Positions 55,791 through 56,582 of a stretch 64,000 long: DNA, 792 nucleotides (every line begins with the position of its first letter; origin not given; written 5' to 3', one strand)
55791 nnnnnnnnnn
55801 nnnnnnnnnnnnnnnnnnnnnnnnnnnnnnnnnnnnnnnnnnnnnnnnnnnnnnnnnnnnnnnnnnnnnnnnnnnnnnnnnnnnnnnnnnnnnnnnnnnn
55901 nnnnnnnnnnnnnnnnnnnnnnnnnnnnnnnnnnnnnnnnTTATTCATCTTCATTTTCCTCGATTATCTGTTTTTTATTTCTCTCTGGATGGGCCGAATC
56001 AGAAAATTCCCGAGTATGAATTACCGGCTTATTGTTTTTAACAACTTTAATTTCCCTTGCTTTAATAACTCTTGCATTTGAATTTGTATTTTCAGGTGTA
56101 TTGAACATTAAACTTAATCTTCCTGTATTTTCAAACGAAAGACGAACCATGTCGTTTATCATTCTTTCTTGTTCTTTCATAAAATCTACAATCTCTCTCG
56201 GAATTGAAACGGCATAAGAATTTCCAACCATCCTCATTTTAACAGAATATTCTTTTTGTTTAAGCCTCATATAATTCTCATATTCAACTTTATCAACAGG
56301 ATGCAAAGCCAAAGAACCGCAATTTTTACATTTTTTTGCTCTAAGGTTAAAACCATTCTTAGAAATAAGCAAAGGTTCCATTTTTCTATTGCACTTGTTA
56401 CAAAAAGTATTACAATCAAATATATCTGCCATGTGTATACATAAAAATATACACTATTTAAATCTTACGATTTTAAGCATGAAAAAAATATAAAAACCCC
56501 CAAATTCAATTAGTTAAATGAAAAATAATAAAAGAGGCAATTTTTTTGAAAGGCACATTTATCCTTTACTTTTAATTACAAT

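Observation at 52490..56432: Cdc48 operon: Zn-ribbon/AbrB-like gene overlapping the cdc48 start, followed by two divergent tandem paralogs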

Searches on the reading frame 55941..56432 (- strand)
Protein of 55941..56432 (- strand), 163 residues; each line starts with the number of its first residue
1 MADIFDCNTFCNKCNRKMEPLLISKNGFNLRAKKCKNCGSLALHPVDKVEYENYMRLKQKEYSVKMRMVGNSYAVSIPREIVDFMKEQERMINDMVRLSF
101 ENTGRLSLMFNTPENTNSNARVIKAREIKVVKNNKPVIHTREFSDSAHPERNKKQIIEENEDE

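Call 3: search_protein_families(library=pfam, proteins=[window:55941-56432:-], max_evalue=1)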
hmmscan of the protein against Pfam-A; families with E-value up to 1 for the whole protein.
window:55941-56432:- (163 aa): 6 families
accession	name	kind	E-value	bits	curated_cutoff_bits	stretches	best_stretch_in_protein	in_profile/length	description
PF04014.23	MazE_antitoxin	-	0.0023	18.3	24.7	1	67-83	2-18/48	Antidote-toxin recognition MazE, bacterial antitoxin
PF12773.13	DZR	-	0.0065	17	27.3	1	4-41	8-33/45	Double zinc ribbon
PF21294.4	Polysacc_lyase_14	-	0.016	15.3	27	1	52-131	101-184/215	Polysaccharide lyase 14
PF00130.28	C1_1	-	0.1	12.9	26.5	1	8-39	11-35/53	Phorbol esters/diacylglycerol binding domain (C1 domain)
PF13005.12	zf-IS66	-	0.2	12.5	27.3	0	33-49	2-17/46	zinc-finger binding domain of transposase IS66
PF24292.1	DUF7479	-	0.62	10.6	27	1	8-41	2-39/60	Domain of unknown function (DUF7479)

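Call 4: search_protein_families(library=ncbifam, proteins=[window:55941-56432:-], max_evalue=1)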
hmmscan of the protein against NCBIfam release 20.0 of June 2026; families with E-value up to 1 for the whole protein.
window:55941-56432:- (163 aa): 2 families
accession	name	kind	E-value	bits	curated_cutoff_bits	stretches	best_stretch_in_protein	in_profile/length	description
TIGR02609.1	doc_partner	hypoth_equivalog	0.00011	22.4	55.9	1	65-88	2-25/74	putative addiction module antidote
NF045645.1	DVU_1557_fam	equivalog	0.65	10.2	60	0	10-40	4-38/60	DVU_1557 family redox protein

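Call 13: search_solved_structures(query=window:55941-56432:-, max_evalue=10, show_alignments=2)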
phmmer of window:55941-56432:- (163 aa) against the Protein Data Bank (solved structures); distinct sequences matched with E-value up to 10: 1.
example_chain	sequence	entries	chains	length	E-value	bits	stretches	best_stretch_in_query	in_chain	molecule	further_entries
9p2q_A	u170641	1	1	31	0.93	12.8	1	35-57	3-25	E3 ubiquitin-protein ligase makorin-3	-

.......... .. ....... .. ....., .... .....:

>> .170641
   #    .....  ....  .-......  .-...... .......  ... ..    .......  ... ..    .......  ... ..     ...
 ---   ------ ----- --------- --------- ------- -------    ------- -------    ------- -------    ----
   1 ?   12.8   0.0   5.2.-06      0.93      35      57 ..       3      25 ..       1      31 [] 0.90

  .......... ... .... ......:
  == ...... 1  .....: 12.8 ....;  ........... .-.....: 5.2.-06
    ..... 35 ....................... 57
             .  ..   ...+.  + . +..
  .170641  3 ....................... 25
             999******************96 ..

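Call 15: find_homologous_proteins(query=window:55941-56432:-, max_evalue=0.01)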
Query window:55941-56432:- (163 aa): 764 proteins with E <= 0.01 among 771 candidates; the best 120 are listed.
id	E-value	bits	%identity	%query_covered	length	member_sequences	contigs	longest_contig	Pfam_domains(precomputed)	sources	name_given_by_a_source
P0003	2.1e-102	357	100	100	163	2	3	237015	-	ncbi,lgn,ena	-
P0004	1.0e-72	261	73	100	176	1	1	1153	-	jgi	jgi:hypothetical protein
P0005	1.8e-72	260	73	97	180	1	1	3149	-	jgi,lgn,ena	-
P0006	1.9e-72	260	73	100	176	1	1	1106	-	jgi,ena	jgi:hypothetical protein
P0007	3.5e-72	259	72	96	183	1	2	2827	-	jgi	-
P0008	1.3e-71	257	74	96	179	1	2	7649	-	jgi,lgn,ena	jgi:hypothetical protein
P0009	1.4e-71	257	72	100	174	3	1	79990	-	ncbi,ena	-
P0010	3.1e-71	256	69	96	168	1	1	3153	-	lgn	-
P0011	5.0e-71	255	73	97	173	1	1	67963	-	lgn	-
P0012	2.1e-70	253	69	98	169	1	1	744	-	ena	-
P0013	2.4e-70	253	67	100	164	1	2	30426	-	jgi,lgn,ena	-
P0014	2.7e-70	253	73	96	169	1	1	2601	-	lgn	-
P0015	1.0e-69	251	70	99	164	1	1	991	-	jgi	jgi:hypothetical protein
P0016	2.2e-69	250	74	96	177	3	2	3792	-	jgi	-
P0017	1.0e-68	248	68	99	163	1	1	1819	-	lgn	-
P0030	1.2e-66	241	71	99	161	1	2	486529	-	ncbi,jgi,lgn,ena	ncbi:MAG: hypothetical protein WC812_00740 [Candidatus Pacearchaeota archaeon]|jgi:hypothetical prot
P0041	1.2e-65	238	66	98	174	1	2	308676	-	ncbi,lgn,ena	-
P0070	1.4e-63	231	64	99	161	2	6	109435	-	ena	-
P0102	8.6e-62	226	64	100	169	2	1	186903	-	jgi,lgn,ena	-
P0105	1.1e-61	225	63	99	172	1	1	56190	-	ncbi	-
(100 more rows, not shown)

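Call 17: find_encoding_contigs(protein=P0030, flank=6000, max_places=2)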
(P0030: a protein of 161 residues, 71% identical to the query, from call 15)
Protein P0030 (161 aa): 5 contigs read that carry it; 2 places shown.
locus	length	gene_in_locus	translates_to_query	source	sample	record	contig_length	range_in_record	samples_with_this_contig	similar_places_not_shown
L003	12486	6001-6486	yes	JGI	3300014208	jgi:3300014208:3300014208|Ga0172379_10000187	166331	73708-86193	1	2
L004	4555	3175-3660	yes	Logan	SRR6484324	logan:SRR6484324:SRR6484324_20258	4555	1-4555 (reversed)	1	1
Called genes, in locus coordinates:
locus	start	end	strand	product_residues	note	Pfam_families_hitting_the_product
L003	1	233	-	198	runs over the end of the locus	PF00149:Metallophos, PF12850:Metallophos_2, PF14582:Metallophos_3 (faint)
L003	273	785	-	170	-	-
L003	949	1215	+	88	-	PF22665:WHD_DUF6293 (weak)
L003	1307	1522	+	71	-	-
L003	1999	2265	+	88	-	-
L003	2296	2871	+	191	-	-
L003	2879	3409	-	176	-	-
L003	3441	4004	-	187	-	-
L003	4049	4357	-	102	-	PF21349:RUBY_RBDX (faint), PF01096:Zn_ribbon_TFIIS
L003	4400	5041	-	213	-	-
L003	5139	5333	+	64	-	PF04070:DUF378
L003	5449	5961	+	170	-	-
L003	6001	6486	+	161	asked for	-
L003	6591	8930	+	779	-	PF02359:CDC48_N, PF02933:CDC48_2, PF05496:RuvB_N, PF13191:AAA_16 (weak), PF00004:AAA, PF17862:AAA_lid_3, PF00004:AAA, PF17862:AAA_lid_3, +23 more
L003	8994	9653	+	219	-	PF11899:DUF3419 (faint)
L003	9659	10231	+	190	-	-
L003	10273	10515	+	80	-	-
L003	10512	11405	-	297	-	PF00557:Peptidase_M24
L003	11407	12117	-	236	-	PF13365:Trypsin_2 (faint)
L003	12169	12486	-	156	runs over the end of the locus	PF13636:Methyltranf_PUA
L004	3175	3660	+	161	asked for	-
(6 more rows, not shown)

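Call 39: find_encoding_contigs(protein=P0041, flank=5000, max_places=1)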
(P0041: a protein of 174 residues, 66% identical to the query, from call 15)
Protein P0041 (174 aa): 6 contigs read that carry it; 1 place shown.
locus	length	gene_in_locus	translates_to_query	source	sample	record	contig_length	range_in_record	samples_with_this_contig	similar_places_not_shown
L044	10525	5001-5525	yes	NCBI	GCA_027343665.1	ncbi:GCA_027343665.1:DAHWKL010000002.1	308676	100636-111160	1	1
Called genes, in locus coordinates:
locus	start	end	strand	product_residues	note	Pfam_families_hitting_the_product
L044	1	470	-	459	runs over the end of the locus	PF01134:GIDA, PF03486:HI0933_like (faint), PF05834:Lycopene_cycl (faint), PF07992:Pyr_redox_2, PF13738:Pyr_redox_3, PF00070:Pyr_redox, PF02852:Pyr_redox_dim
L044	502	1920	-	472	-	PF00033:Cytochrome_B, PF13631:Cytochrom_B_N_2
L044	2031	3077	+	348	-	PF06690:HcgC (faint), PF07992:Pyr_redox_2, PF13434:Lys_Orn_oxgnase (faint), PF13738:Pyr_redox_3, PF00070:Pyr_redox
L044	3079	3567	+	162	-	-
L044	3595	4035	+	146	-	-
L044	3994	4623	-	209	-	-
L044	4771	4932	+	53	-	-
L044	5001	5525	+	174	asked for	-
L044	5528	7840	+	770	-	PF02359:CDC48_N, PF02933:CDC48_2 (weak), PF05496:RuvB_N (weak), PF00004:AAA, PF07724:AAA_2 (weak), PF17862:AAA_lid_3, PF00004:AAA, PF17862:AAA_lid_3, +25 more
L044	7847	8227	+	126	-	-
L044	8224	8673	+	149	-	PF11969:DcpS_C, PF01230:HIT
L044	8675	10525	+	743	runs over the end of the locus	PF02359:CDC48_N, PF02933:CDC48_2, PF13191:AAA_16 (weak), PF00004:AAA, PF05496:RuvB_N (weak), PF17862:AAA_lid_3, PF00004:AAA, PF17862:AAA_lid_3, +24 more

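Call 40: find_encoding_contigs(protein=P0102, flank=5000, max_places=1)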
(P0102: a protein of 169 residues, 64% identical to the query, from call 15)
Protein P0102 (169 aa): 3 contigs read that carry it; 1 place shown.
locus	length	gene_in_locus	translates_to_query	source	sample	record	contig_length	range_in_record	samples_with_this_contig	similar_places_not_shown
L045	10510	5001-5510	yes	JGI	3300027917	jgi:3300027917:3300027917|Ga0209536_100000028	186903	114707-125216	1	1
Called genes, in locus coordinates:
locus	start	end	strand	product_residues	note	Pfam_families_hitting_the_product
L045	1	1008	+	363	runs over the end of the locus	PF03463:eRF1_1, PF18854:baeRF_family10, PF03464:eRF1_2, PF18859:acVLRF1, PF03465:eRF1_3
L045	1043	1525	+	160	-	PF04079:SMC_ScpB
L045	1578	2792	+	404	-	PF03142:Chitin_synth_2 (faint), PF13506:Glyco_transf_21, PF13641:Glyco_tranf_2_3, PF00535:Glycos_transf_2, PF10111:Glyco_tranf_2_2, PF13632:Glyco_trans_2_3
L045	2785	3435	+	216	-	-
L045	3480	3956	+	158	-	-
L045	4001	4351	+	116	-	-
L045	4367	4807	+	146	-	-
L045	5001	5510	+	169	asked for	-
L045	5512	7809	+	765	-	PF02359:CDC48_N, PF02933:CDC48_2, PF05496:RuvB_N (weak), PF00004:AAA, PF07724:AAA_2 (weak), PF17862:AAA_lid_3, PF00004:AAA, PF17862:AAA_lid_3, +21 more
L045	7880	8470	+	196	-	-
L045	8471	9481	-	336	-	PF00557:Peptidase_M24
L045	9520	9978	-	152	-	PF13636:Methyltranf_PUA (weak)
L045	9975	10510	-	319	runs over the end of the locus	PF17125:Methyltr_RsmF_N, PF01189:Methyltr_RsmB-F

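Call 41: find_encoding_contigs(protein=P0070, flank=5000, max_places=1)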
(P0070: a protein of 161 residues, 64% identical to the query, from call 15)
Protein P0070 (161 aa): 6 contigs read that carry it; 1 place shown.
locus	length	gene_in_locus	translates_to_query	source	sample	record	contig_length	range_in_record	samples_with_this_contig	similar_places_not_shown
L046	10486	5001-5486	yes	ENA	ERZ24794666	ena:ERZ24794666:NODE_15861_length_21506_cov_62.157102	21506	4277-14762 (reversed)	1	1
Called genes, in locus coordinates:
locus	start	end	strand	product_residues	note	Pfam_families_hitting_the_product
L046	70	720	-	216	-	-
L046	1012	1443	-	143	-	-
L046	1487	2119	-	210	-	PF00730:HhH-GPD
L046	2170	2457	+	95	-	-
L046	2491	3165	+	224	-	-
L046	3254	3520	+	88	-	PF22665:WHD_DUF6293 (weak)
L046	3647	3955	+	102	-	-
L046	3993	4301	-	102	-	PF02150:Zn_ribbon_RPB9 (faint), PF01096:Zn_ribbon_TFIIS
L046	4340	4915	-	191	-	-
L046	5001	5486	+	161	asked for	-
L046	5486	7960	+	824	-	PF02359:CDC48_N, PF02933:CDC48_2, PF05496:RuvB_N (weak), PF00004:AAA, PF07724:AAA_2 (weak), PF17862:AAA_lid_3, PF00004:AAA, PF17862:AAA_lid_3, +19 more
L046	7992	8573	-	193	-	-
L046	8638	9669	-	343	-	PF01841:Transglut_core (weak)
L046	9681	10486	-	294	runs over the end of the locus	PF00557:Peptidase_M24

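Call 48: search_solved_structures(query=A5, max_evalue=10, show_alignments=3)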
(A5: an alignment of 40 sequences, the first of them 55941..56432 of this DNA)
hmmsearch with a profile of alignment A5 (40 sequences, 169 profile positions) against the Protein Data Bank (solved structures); distinct sequences matched with E-value up to 10: 6.
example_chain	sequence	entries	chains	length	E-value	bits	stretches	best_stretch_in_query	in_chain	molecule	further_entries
7mq8_LI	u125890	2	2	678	0.39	13.7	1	1-48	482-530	Nucleolar protein 11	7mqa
7mq9_LI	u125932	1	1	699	0.4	13.7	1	1-48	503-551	Nucleolar protein 11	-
1jzu_A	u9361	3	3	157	0.63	13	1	68-116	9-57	lipocalin Q83 | Extracellular fatty acid-binding protein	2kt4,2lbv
1q2v_A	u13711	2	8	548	0.64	13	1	39-98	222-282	Thermosome alpha subunit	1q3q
1q3r_A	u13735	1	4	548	0.67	13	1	39-98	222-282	Thermosome alpha subunit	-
1q3s_A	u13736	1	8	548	0.73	12.8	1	39-98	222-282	Thermosome alpha subunit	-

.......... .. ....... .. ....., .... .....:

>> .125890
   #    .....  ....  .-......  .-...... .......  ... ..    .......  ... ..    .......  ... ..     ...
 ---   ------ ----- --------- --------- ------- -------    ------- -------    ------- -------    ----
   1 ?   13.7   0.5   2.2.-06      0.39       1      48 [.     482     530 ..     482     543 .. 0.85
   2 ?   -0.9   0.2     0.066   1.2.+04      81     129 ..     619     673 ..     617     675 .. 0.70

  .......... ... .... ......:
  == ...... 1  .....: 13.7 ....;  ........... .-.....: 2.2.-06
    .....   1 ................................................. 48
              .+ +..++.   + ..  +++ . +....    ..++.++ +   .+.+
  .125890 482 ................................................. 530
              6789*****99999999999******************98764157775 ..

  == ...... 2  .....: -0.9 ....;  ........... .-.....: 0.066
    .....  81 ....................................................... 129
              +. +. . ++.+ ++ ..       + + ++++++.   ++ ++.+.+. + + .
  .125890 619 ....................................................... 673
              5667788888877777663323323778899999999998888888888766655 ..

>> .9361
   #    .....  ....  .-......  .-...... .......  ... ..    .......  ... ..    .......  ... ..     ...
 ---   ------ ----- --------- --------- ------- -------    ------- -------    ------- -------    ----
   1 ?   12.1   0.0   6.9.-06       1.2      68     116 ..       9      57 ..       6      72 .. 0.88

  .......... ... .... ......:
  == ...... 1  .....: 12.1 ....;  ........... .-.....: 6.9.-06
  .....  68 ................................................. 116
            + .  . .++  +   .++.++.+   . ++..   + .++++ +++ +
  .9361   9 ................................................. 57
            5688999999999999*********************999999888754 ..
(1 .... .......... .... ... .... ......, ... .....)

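Call 61: predict_structure(alignment_id=A6)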
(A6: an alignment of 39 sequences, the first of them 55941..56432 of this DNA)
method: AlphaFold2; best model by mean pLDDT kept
length: 163 residues; sequences in the alignment: 39
mean_pLDDT: 70.2   pTM: 0.34
mean pLDDT of the five models: 70.2, 70.1, 69.4, 67.1, 66.4
residues with pLDDT >= 90: 4; 70-90: 88; 50-70: 46; < 50: 25
segments of 3 or more residues with pLDDT < 50: 95-103, 105-108, 110-117
pLDDT, mean of each block of 10 residues (from residue 1): 70 87 86 88 87 88 71 55 70 50 47 49 70 65 75 71 48
secondary structure, 60 per line:
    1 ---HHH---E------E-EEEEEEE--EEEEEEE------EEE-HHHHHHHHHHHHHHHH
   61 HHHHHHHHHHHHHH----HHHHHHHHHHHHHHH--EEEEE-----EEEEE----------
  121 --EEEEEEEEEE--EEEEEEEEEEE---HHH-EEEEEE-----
elements in order: E19-25 E28-34 E41-43 H45-74 H79-93 E96-100 E106-110 E123-132 E135-145 E153-158

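Call 67: fold_search(model_id=the predicted structure, library=pdb)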
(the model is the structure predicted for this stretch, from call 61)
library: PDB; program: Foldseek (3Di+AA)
matches with E <= 10: 151; with E <= 0.001: 0
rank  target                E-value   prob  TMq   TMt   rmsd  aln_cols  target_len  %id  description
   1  8yoz_B                1.7e-01  0.97  0.25  0.44   4.5        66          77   21  Crystal structure of the small zinc-finger protein ZifS (TTHA0897) from Thermus thermophilus HB8. (released 2025-03-19)
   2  8yoz_A                2.0e-01  0.99  0.33  0.60  12.2        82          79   16  Crystal structure of the small zinc-finger protein ZifS (TTHA0897) from Thermus thermophilus HB8. (released 2025-03-19)
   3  3qt1_I                5.7e-01  0.99  0.20  0.64   1.4        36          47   25  RNA polymerase II variant containing A Chimeric RPB9-C11 subunit (released 2011-03-23)
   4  8dg5_K                6.7e-01  0.10  0.15  0.11  19.7       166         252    8  Structural Basis of MicroRNA Biogenesis by Dicer-1 and Its Partner Protein Loqs-PB - complex IIb (released 2022-11-16)
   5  5flm_I                7.1e-01  0.99  0.20  0.28   1.1        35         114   26  Structure of transcribing mammalian RNA polymerase II (released 2016-01-20)
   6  8u9r_I                8.0e-01  0.99  0.20  0.28   1.4        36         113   25  STRUCTURAL BASIS OF TRANSCRIPTION: RNA POLYMERASE II SUBSTRATE BINDING AND METAL COORDINATION USING A FREE-ELECTRON LA (released 2024-09-18)
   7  6blo_I                9.9e-01  0.98  0.19  0.27   1.1        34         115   26  Pol II elongation complex with an abasic lesion at i+1 position (released 2018-02-28)
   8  1twa_I                1.2e+00  0.98  0.21  0.27   1.3        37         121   24  RNA polymerase II complexed with ATP (released 2004-11-16)
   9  3how_I                1.2e+00  0.90  0.19  0.26   2.3        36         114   22  Complete RNA polymerase II elongation complex III with a T-U mismatch and a frayed RNA 3'-uridine (released 2009-07-28)
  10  1i6h_I                1.3e+00  0.96  0.20  0.28   1.4        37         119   24  RNA POLYMERASE II ELONGATION COMPLEX (released 2001-04-23)
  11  8ram_M                1.3e+00  0.35  0.17  0.36   9.2        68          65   22  Structure of Sen1 bound RNA Polymerase II pre-termination complex (released 2024-10-30)
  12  8xrm_I                1.6e+00  0.91  0.19  0.27   2.3        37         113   22  RNA polymerase II elongation complex with DSIF, SPT6, and ELOF1 transcribing genomic DNA extracted from human nuclei (released 2025-05-07)
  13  3cqz_I                1.6e+00  0.89  0.19  0.26   2.3        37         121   22  Crystal structure of 10 subunit RNA polymerase II in complex with the inhibitor alpha-amanitin (released 2008-07-22)
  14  1r5u_I                1.7e+00  0.94  0.20  0.27   1.1        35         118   26  RNA POLYMERASE II TFIIB COMPLEX (released 2004-02-17)
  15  8hil_I                1.7e+00  0.77  0.18  0.28   2.5        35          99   28  A cryo-EM structure of B. oleracea RNA polymerase V at 3.57 Angstrom (released 2023-03-22)
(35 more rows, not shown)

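Call 77: search_protein_families(library=pfam, alignment_id=A6, max_evalue=1)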
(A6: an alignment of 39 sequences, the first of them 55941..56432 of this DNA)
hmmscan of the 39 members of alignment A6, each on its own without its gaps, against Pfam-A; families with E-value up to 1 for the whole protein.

A. member 1, window:55941-56432:- (163 aa): 6 families
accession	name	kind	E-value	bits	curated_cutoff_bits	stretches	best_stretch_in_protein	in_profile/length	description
PF04014.23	MazE_antitoxin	-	0.0023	18.3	24.7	1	67-83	2-18/48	Antidote-toxin recognition MazE, bacterial antitoxin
PF12773.13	DZR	-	0.0065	17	27.3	1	4-41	8-33/45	Double zinc ribbon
PF21294.4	Polysacc_lyase_14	-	0.016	15.3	27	1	52-131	101-184/215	Polysaccharide lyase 14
PF00130.28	C1_1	-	0.1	12.9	26.5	1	8-39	11-35/53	Phorbol esters/diacylglycerol binding domain (C1 domain)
PF13005.12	zf-IS66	-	0.2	12.5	27.3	0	33-49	2-17/46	zinc-finger binding domain of transposase IS66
PF24292.1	DUF7479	-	0.62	10.6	27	1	8-41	2-39/60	Domain of unknown function (DUF7479)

B. families by the number of members that match (of 39 scanned): 76 families (the first 25 are shown)
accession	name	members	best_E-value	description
PF04014.23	MazE_antitoxin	39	0.00089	Antidote-toxin recognition MazE, bacterial antitoxin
PF24292.1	DUF7479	36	0.00037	Domain of unknown function (DUF7479)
PF12773.13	DZR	25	0.0019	Double zinc ribbon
PF21294.4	Polysacc_lyase_14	19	0.016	Polysaccharide lyase 14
PF00130.28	C1_1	17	0.012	Phorbol esters/diacylglycerol binding domain (C1 domain)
PF18439.7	zf_UBZ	16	0.014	Ubiquitin-Binding Zinc Finger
PF14901.11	Jiv90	14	0.003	Cleavage inducing molecular chaperone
PF13248.11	Zn_ribbon_3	14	0.0095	zinc-ribbon domain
PF24749.2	DUF7695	13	0.0076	Domain of unknown function (DUF7695)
PF01667.23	Ribosomal_S27e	12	0.015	Ribosomal protein S27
PF14149.11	YhfH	11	0.0012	YhfH-like protein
PF12172.15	zf-ChsH2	11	0.0017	ChsH2, rubredoxin-like zinc ribbon domain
PF09765.14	FANCL_d1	10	0.022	FANCL UBC-like domain 1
PF10764.14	Gin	8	0.085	Inhibitor of sigma-G Gin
PF25118.1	EFL1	7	0.052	Elongation factor-like GTPase 1-like domain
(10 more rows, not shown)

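Call 82: find_encoding_contigs(protein=P0105, flank=5000, max_places=1)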
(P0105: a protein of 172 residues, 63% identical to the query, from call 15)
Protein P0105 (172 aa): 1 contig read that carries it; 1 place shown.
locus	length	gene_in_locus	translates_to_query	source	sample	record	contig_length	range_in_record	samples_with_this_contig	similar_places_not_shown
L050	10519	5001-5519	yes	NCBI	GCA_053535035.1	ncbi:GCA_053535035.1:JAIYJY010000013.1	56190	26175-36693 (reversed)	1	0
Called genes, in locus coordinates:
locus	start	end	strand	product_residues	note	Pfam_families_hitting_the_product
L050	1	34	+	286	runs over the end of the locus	PF09002:Card1_endonuc (weak)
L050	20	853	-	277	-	-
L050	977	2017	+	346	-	PF01609:DDE_Tnp_1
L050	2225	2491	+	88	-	PF22665:WHD_DUF6293 (weak)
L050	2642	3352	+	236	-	PF00730:HhH-GPD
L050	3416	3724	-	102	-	PF01096:Zn_ribbon_TFIIS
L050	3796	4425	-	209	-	-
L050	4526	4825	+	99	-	-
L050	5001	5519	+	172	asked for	-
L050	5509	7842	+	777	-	PF02359:CDC48_N, PF05496:RuvB_N (weak), PF00004:AAA, PF07724:AAA_2 (weak), PF13173:AAA_14 (weak), PF17862:AAA_lid_3, PF00004:AAA, PF17862:AAA_lid_3, +24 more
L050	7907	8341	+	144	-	-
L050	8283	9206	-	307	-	PF00557:Peptidase_M24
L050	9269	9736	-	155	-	PF13636:Methyltranf_PUA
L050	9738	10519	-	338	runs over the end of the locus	PF17125:Methyltr_RsmF_N, PF01189:Methyltr_RsmB-F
